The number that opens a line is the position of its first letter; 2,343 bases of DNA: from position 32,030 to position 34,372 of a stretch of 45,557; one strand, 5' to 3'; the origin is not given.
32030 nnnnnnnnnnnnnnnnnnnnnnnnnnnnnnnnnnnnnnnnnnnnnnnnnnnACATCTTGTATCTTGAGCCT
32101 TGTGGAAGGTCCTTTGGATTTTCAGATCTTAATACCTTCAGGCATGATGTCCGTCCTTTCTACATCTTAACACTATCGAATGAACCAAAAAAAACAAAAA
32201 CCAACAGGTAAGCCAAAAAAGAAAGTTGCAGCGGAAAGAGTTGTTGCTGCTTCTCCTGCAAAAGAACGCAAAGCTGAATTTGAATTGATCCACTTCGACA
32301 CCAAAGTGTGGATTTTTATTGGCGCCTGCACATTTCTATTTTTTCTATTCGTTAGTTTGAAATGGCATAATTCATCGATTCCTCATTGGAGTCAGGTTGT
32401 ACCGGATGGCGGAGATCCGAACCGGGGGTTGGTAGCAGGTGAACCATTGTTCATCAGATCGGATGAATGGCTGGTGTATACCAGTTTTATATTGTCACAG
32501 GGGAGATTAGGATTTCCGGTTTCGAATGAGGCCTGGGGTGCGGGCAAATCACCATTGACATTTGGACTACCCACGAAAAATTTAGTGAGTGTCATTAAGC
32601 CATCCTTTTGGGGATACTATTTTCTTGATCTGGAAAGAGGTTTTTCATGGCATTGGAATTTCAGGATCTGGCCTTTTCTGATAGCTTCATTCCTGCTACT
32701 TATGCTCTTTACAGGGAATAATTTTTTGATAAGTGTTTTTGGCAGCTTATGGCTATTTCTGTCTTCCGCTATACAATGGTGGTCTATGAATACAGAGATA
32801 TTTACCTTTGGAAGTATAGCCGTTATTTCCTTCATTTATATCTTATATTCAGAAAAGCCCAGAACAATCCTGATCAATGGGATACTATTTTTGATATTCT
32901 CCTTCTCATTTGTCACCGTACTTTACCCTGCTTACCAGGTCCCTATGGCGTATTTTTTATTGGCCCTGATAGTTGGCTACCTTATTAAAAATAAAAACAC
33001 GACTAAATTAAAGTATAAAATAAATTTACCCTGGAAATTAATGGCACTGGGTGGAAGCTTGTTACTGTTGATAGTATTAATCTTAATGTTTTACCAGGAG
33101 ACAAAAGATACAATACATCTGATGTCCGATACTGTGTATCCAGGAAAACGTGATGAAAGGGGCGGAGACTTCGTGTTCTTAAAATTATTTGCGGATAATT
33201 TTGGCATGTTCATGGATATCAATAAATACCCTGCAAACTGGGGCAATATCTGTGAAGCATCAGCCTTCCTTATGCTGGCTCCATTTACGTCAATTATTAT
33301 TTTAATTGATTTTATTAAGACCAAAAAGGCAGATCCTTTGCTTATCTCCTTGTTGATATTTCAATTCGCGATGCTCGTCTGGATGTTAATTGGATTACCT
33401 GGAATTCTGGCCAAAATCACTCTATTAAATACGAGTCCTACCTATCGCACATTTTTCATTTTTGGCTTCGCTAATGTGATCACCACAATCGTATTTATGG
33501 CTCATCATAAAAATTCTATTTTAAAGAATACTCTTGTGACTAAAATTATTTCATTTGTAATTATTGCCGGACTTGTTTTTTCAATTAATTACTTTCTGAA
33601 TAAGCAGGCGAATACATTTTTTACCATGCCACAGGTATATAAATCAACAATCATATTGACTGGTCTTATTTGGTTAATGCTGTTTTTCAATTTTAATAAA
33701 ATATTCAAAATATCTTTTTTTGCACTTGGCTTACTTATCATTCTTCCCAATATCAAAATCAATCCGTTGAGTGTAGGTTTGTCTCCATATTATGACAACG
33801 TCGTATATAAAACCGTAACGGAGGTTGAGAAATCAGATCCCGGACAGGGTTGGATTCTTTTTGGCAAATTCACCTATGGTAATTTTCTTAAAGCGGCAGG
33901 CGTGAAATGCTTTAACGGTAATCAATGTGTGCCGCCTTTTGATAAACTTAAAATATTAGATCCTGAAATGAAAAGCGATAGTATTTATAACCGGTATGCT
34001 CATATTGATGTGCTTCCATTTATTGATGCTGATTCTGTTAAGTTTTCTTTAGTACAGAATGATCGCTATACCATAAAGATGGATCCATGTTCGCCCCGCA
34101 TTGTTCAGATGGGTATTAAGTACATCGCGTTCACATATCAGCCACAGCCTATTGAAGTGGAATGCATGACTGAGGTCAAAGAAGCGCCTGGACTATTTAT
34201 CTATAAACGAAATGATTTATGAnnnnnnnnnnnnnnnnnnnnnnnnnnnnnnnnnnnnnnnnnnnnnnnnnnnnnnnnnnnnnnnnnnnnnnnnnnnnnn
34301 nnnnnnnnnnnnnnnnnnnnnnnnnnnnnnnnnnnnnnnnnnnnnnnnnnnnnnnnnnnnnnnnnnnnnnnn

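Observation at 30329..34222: Two adjacent large polytopic proteins that I cannot place in a named family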

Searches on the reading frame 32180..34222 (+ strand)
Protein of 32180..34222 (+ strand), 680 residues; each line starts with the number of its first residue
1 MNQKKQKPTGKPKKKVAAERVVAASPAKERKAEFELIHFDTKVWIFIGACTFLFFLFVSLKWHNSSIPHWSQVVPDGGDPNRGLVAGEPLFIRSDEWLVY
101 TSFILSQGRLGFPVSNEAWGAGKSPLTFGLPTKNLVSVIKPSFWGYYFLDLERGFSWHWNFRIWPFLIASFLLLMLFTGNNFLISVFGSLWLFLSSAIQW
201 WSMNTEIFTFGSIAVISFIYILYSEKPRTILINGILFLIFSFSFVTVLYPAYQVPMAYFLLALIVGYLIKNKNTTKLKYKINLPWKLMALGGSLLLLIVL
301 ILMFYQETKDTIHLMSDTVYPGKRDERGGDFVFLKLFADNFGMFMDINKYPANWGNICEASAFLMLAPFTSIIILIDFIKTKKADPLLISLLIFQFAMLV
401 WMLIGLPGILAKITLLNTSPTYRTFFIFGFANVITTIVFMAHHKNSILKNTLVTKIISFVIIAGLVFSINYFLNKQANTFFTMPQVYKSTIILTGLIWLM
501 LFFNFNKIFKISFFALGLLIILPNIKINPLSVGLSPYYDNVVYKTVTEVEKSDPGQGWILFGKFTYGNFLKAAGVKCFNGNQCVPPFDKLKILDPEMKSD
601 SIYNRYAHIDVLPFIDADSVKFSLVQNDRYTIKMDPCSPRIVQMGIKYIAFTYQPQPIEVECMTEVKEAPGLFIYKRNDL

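Call 3: search_protein_families(library=pfam, proteins=[window:32180-34222:+], max_evalue=1)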
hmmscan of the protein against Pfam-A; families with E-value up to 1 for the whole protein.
window:32180-34222:+ (680 aa): 2 families
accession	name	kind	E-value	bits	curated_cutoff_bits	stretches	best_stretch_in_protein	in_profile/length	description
PF24677.1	DUF7657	-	1.3e-115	386.8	26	1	46-441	3-400/401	Domain of unknown function (DUF7657)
PF24672.1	DUF7654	-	9.8e-33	113.3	27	1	537-677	2-141/145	Domain of unknown function (DUF7654)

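Call 4: search_protein_families(library=ncbifam, proteins=[window:32180-34222:+], max_evalue=1)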
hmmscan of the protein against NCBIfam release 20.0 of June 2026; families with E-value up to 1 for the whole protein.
window:32180-34222:+ (680 aa): 0 families

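Call 7: search_solved_structures(query=window:32180-34222:+, max_evalue=10)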
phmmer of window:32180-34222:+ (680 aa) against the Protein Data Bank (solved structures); distinct sequences matched with E-value up to 10: 1.
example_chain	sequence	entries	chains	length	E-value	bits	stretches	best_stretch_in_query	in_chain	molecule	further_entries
2lie_A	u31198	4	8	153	0.77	11.2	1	108-160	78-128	CCL2 lectin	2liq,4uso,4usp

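Call 10: find_homologous_proteins(query=window:32180-34222:+, max_evalue=0.001)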
Query window:32180-34222:+ (680 aa): 108 proteins with E <= 0.001 among 8000 candidates.
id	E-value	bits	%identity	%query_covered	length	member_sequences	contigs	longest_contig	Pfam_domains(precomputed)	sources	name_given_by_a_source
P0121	0.0e+0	1546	100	100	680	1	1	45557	PF24672.2,PF24677.2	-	-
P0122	0.0e+0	1384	88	100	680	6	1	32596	PF24672.2,PF24677.2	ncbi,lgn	-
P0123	0.0e+0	1145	72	100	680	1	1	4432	PF24672.2,PF24677.2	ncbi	ncbi:MAG: hypothetical protein ABIQ02_10080 [Saprospiraceae bacterium]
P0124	1.3e-296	1004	63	100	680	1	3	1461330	PF24672.2,PF24677.2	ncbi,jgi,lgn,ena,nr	ncbi:MAG TPA: hypothetical protein VFG10_11950 [Saprospiraceae bacterium]|nr:hypothetical protein [S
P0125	5.7e-294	995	63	100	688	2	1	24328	PF24672.2,PF24677.2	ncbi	-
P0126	3.5e-289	979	62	100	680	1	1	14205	PF24672.2,PF24677.2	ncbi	ncbi:MAG: hypothetical protein ABJB16_15915 [Saprospiraceae bacterium]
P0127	1.3e-288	977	61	100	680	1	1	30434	PF24672.2,PF24677.2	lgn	-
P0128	1.8e-273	927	59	100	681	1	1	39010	PF24672.2,PF24677.2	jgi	jgi:hypothetical protein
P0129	2.8e-271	920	57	100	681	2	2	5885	PF24672.2,PF24677.2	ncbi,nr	ncbi:MAG: hypothetical protein KA166_05090 [Saprospiraceae bacterium]|nr:hypothetical protein [Sapro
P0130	2.1e-270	917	58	100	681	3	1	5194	PF24672.2,PF24677.2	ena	-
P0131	4.0e-260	883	56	100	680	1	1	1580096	PF24672.2,PF24677.2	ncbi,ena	-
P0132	5.4e-258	876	55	100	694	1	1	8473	PF24672.2,PF24677.2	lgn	-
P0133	7.9e-257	872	57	98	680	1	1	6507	PF24672.2,PF24677.2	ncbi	-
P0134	3.0e-255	867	59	95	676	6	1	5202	PF24672.2,PF24677.2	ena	-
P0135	5.8e-254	863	55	100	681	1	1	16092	PF24672.2,PF24677.2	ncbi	-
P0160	1.5e-223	762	52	95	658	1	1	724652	PF24672.2,PF24677.2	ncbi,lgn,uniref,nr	ncbi:DUF7657 domain-containing protein [Longitalea luteola]|uniref:DUF7657 domain-containing protein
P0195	3.1e-132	460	37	98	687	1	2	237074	PF24672.2,PF24677.2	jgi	jgi:hypothetical protein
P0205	8.7e-123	429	37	95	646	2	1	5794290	PF24672.2,PF24677.2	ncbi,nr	ncbi:hypothetical protein HU175_02395 [Spirosoma sp. KUDC1026]|nr:hypothetical protein HU175_02395 [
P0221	2.7e-58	216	29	92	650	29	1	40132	PF24672.2,PF24677.2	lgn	-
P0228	1.9e-10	58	22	85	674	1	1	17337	PF24672.2,PF24677.2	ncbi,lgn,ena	-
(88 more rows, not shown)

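Call 16: search_solved_structures(query=A2, max_evalue=10, show_alignments=2)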
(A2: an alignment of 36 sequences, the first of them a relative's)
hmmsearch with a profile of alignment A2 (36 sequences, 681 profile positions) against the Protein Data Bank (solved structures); distinct sequences matched with E-value up to 10: 0.

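Call 34: predict_structure(alignment_id=A2)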
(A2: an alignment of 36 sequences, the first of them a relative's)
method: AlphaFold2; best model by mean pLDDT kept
length: 680 residues; sequences in the alignment: 36
mean_pLDDT: 90.7   pTM: 0.89
mean pLDDT of the five models: 90.7, 90.3, 90.1, 89.8, 89.0
residues with pLDDT >= 90: 551; 70-90: 88; 50-70: 9; < 50: 32
segments of 3 or more residues with pLDDT < 50: 1-7, 9-33
pLDDT, mean of each block of 10 residues (from residue 1): 40 38 36 68 98 98 95 93 94 90 95 92 91 95 97 97 97 97 97 94 87 98 94 98 94 96 97 89 95 97 95 88 84 92 91 88 89 88 90 96 95 93 93 96 80 94 97 95 97 96 91 95 93 97 97 95 95 95 92 94 94 83 94 94 95 95 94 90
secondary structure, 60 per line:
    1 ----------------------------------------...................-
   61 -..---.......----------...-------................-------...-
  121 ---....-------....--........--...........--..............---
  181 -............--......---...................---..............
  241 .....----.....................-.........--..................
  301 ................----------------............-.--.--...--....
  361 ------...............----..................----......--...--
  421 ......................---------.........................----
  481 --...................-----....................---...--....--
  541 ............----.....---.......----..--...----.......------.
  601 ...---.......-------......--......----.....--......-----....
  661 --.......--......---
elements in order: H41-59 H67-73 E84-86 H94-109 H124-127 H135-138 H141-148 H151-161 H164-177 H182-193 H196-201 H205-223 H227-245 H250-270 H272-280 H283-316 H333-344 H357-360 H367-381 H386-403 H408-413 H421-442 H452-476 H483-501 H507-526 E530-532 H535-538 H541-552 E557-561 H565-571 E580-582 H587-593 H600-603 E607-613 E621-626 E629-634 H639-643 E646-651 H657-660 E663-669 E672-677

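Call 37: fold_search(model_id=the predicted structure, library=pdb)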
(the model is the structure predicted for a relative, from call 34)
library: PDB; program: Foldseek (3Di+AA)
matches with E <= 10: 238; with E <= 0.001: 2
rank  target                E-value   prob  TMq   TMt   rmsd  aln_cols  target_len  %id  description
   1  5ogl_A                2.6e-04  1.00  0.32  0.31  12.4       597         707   13  Structure of bacterial oligosaccharyltransferase PglB in complex with an acceptor peptide and an lipid-linked oligosac (released 2017-10-25)
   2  8if8_C                7.1e-04  1.00  0.37  0.41  15.4       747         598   10  Arabinosyltransferase AftA (released 2023-05-31)
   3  8if8_B                1.1e-03  1.00  0.34  0.37  16.4       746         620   11  Arabinosyltransferase AftA (released 2023-05-31)
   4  5ezm                  3.1e-03  1.00  0.33  0.39  11.7       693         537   10  Crystal Structure of ArnT from Cupriavidus metallidurans in the apo state (released 2016-02-17)
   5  7bvf_A                8.0e-03  0.99  0.32  0.22  11.6       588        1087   11  Cryo-EM structure of Mycobacterium tuberculosis arabinosyltransferase EmbA-EmbB-AcpM2 in complex with ethambutol (released 2020-04-29)
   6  8pn9_A                1.6e-02  0.95  0.31  0.32  15.4       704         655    9  Structure of human oligosaccharyltransferase OST-A complex bound to NGI-1 (released 2024-05-08)
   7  7bvc_B                2.5e-02  0.98  0.32  0.23  10.9       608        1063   10  Cryo-EM structure of Mycobacterium smegmatis arabinosyltransferase EmbA-EmbB-AcpM2 in complex with ethambutol (released 2020-04-29)
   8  6s7t_A                2.9e-02  0.69  0.23  0.22  18.2       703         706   10  Cryo-EM structure of human oligosaccharyltransferase complex OST-B (released 2019-12-18)
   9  7bvc_A                4.5e-02  0.96  0.33  0.23  11.0       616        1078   11  Cryo-EM structure of Mycobacterium smegmatis arabinosyltransferase EmbA-EmbB-AcpM2 in complex with ethambutol (released 2020-04-29)
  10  6s7o_A                5.6e-02  0.41  0.22  0.23  18.5       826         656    9  Cryo-EM structure of human oligosaccharyltransferase complex OST-A (released 2019-12-18)
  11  8age_A                6.9e-02  0.77  0.32  0.33  13.8       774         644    9  Structure of yeast oligosaccharylransferase complex with acceptor peptide bound (released 2022-12-07)
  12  6x0o                  7.2e-02  0.97  0.34  0.24   9.4       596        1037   10  Single-Particle Cryo-EM Structure of Arabinosyltransferase EmbB from Mycobacterium smegmatis (released 2020-06-10)
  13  8ta4_A                8.2e-02  0.09  0.08  0.09  25.2       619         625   12  Cryo-EM structure of the human CLC-2 chloride channel transmembrane domain with symmetric C-terminal (released 2024-01-31)
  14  9n9j_I                9.4e-02  0.38  0.23  0.22  17.8       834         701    8  Structure of a GRP94 folding intermediate engaged with a CCDC134- and FKBP11-bound secretory translocon (released 2025-11-19)
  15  9g8k_A                1.2e-01  0.08  0.11  0.11  27.3       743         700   11  Structure of K+-dependent Na+-PPase from Thermotoga maritima in complex with Ca2+ and Etidronate (released 2025-06-04)
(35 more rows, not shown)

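Call 40: search_protein_families(library=pfam, alignment_id=A2, max_evalue=1)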
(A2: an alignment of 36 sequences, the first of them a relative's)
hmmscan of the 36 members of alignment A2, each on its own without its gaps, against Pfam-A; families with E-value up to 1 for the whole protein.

A. member 1, P0121 (680 aa): 2 families
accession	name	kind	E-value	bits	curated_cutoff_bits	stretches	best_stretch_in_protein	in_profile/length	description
PF24677.1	DUF7657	-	1.3e-115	386.8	26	1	46-441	3-400/401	Domain of unknown function (DUF7657)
PF24672.1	DUF7654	-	9.8e-33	113.3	27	1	537-677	2-141/145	Domain of unknown function (DUF7654)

B. families by the number of members that match (of 36 scanned): 21 families
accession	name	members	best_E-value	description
PF24677.1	DUF7657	36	2.4e-139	Domain of unknown function (DUF7657)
PF24672.1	DUF7654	36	6.5e-43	Domain of unknown function (DUF7654)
PF11190.13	DUF2976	3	0.0088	Protein of unknown function (DUF2976)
PF07937.16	DUF1686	3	0.018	Protein of unknown function (DUF1686)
PF11286.13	DUF3087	2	0.051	Protein of unknown function (DUF3087)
PF11833.13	CPP1-like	1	0.0071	Protein CHAPERONE-LIKE PROTEIN OF POR1-like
PF12704.14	MacB_PCD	1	0.0086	MacB-like periplasmic core domain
PF07695.17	7TMR-DISM_7TM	1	0.01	7TM diverse intracellular signalling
PF19728.4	DUF6220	1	0.016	Family of unknown function (DUF6220)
PF09794.14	Avl9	1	0.035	Transport protein Avl9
PF13158.11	DUF3993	1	0.065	Protein of unknown function (DUF3993)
PF17304.8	OM14_C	1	0.072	Mitochondrial outer membrane protein OM14, C-terminal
PF08288.18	PIGA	1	0.096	PIGA (GPI anchor biosynthesis)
PF17278.7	DUF5343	1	0.14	Family of unknown function (DUF5343)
PF23529.1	Microp_apicomplexa_16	1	0.17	Apicomplexa microprotein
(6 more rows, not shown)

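Call 45: find_encoding_contigs(protein=P0160, flank=8000, max_places=2)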
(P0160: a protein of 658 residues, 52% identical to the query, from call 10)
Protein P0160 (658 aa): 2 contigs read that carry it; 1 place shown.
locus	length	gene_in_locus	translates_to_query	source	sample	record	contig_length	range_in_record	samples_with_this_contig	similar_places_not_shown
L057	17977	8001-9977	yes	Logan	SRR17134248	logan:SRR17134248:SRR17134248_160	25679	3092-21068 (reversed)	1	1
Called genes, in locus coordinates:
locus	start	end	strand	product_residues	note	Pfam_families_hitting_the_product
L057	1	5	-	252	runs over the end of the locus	PF02397:Bac_transf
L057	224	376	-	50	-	-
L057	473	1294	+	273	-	PF00535:Glycos_transf_2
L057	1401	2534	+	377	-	PF13439:Glyco_transf_4, PF13579:Glyco_trans_4_4, PF13477:Glyco_trans_4_2 (weak), PF00534:Glycos_transf_1, PF13692:Glyco_trans_1_4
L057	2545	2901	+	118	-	-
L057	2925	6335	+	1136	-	PF13578:Methyltransf_24, PF00535:Glycos_transf_2, PF10111:Glyco_tranf_2_2 (weak), PF13641:Glyco_tranf_2_3 (weak), PF00535:Glycos_transf_2, PF10111:Glyco_tranf_2_2 (weak)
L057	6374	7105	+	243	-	PF05045:RgpF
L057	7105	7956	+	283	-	-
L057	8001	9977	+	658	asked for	PF24677:DUF7657, PF24672:DUF7654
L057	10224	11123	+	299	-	PF00535:Glycos_transf_2, PF13641:Glyco_tranf_2_3 (weak)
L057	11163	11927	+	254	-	PF00535:Glycos_transf_2, PF10111:Glyco_tranf_2_2, PF13641:Glyco_tranf_2_3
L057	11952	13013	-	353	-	PF01943:Polysacc_synt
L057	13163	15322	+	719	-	PF13439:Glyco_transf_4, PF13579:Glyco_trans_4_4, PF00534:Glycos_transf_1, PF13692:Glyco_trans_1_4, PF13641:Glyco_tranf_2_3, PF00535:Glycos_transf_2, PF10111:Glyco_tranf_2_2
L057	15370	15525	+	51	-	-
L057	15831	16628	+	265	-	PF01061:ABC2_membrane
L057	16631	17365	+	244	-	PF00005:ABC_tran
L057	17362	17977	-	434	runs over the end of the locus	PF04932:Wzy_C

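Call 46: find_encoding_contigs(protein=P0205, flank=8000, max_places=2)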
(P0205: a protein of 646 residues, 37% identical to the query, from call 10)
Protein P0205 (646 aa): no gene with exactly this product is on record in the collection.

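Call 47: find_encoding_contigs(protein=P0195, flank=7000, max_places=1)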
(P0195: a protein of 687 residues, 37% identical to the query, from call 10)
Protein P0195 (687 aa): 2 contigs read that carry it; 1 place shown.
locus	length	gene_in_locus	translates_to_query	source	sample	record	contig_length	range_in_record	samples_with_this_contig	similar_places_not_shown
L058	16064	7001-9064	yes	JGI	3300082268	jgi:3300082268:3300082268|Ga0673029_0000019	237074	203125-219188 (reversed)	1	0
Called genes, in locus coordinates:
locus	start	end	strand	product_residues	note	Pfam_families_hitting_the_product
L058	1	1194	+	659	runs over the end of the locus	PF13231:PMT_2, PF13431:TPR_17 (faint), PF13428:TPR_14 (faint), PF13432:TPR_16 (faint), PF25064:ARM_TT21_5th (faint), PF07719:TPR_2 (faint), PF00515:TPR_1, PF13414:TPR_11 (weak), +9 more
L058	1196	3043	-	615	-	PF00515:TPR_1 (faint), PF07719:TPR_2 (faint), PF13181:TPR_8 (faint), PF13371:TPR_9 (faint)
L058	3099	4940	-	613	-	PF13432:TPR_16 (faint), PF00515:TPR_1 (faint), PF07719:TPR_2 (faint), PF13181:TPR_8 (faint)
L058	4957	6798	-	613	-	PF13371:TPR_9 (faint), PF13431:TPR_17 (faint), PF07719:TPR_2 (faint), PF13181:TPR_8 (faint), PF00515:TPR_1 (weak)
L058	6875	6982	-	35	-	-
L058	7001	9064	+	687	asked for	PF24677:DUF7657, PF24672:DUF7654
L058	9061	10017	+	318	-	PF00535:Glycos_transf_2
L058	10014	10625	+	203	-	-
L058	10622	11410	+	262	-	PF00535:Glycos_transf_2, PF13641:Glyco_tranf_2_3 (weak)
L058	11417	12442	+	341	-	PF03706:LPG_synthase_TM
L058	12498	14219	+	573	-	-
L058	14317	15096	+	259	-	PF00535:Glycos_transf_2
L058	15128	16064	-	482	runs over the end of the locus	PF18962:Por_Secre_tail (weak)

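Call 48: find_encoding_contigs(protein=P0221, flank=7000, max_places=1)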
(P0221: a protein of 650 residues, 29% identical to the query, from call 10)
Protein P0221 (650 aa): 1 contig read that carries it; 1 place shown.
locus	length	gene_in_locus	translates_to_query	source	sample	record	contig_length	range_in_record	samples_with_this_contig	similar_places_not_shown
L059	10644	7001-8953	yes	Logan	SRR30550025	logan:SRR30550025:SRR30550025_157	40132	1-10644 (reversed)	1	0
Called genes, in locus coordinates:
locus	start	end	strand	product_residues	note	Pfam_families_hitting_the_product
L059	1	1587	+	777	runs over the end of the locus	PF10111:Glyco_tranf_2_2 (faint), PF00535:Glycos_transf_2, PF13641:Glyco_tranf_2_3, PF13632:Glyco_trans_2_3 (faint), PF00535:Glycos_transf_2, PF13641:Glyco_tranf_2_3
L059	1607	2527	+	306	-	PF00535:Glycos_transf_2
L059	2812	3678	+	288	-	PF00483:NTP_transferase, PF12804:NTP_transf_3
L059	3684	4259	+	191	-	PF00908:dTDP_sugar_isom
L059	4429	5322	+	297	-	PF01073:3Beta_HSD (weak), PF01370:Epimerase, PF02719:Polysacc_synt_2, PF04321:RmlD_sub_bind, PF16363:GDP_Man_Dehyd, PF07993:NAD_binding_4 (weak)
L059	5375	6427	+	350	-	PF01073:3Beta_HSD, PF01370:Epimerase, PF02719:Polysacc_synt_2, PF04321:RmlD_sub_bind, PF07993:NAD_binding_4, PF16363:GDP_Man_Dehyd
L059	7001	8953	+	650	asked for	PF24677:DUF7657, PF24672:DUF7654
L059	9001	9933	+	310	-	PF00535:Glycos_transf_2, PF13641:Glyco_tranf_2_3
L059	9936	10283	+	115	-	PF00892:EamA (weak)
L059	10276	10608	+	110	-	PF00892:EamA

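Call 49: find_encoding_contigs(protein=P0228, flank=7000, max_places=1)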
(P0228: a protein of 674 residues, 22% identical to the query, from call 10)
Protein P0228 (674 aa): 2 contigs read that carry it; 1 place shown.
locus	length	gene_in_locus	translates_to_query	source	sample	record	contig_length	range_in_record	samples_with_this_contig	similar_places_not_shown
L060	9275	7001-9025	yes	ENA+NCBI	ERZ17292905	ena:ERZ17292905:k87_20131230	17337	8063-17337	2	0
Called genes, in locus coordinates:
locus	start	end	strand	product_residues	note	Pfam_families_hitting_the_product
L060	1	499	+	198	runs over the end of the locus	PF00436:SSB, PF22657:SSB_1 (weak)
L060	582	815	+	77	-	PF01084:Ribosomal_S18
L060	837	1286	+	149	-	PF01281:Ribosomal_L9_N, PF03948:Ribosomal_L9_C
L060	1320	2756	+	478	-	PF00772:DnaB, PF13481:AAA_25, PF03796:DnaB_C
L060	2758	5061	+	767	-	PF07244:POTRA, PF08478:POTRA_1 (faint), PF08479:POTRA_2 (faint), PF07244:POTRA, PF01103:Omp85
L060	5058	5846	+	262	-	PF01503:PRA-PH (faint), PF03819:MazG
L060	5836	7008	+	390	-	PF01545:Cation_efflux, PF16916:ZT_dimer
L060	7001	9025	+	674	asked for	PF24677:DUF7657, PF24672:DUF7654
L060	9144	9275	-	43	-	?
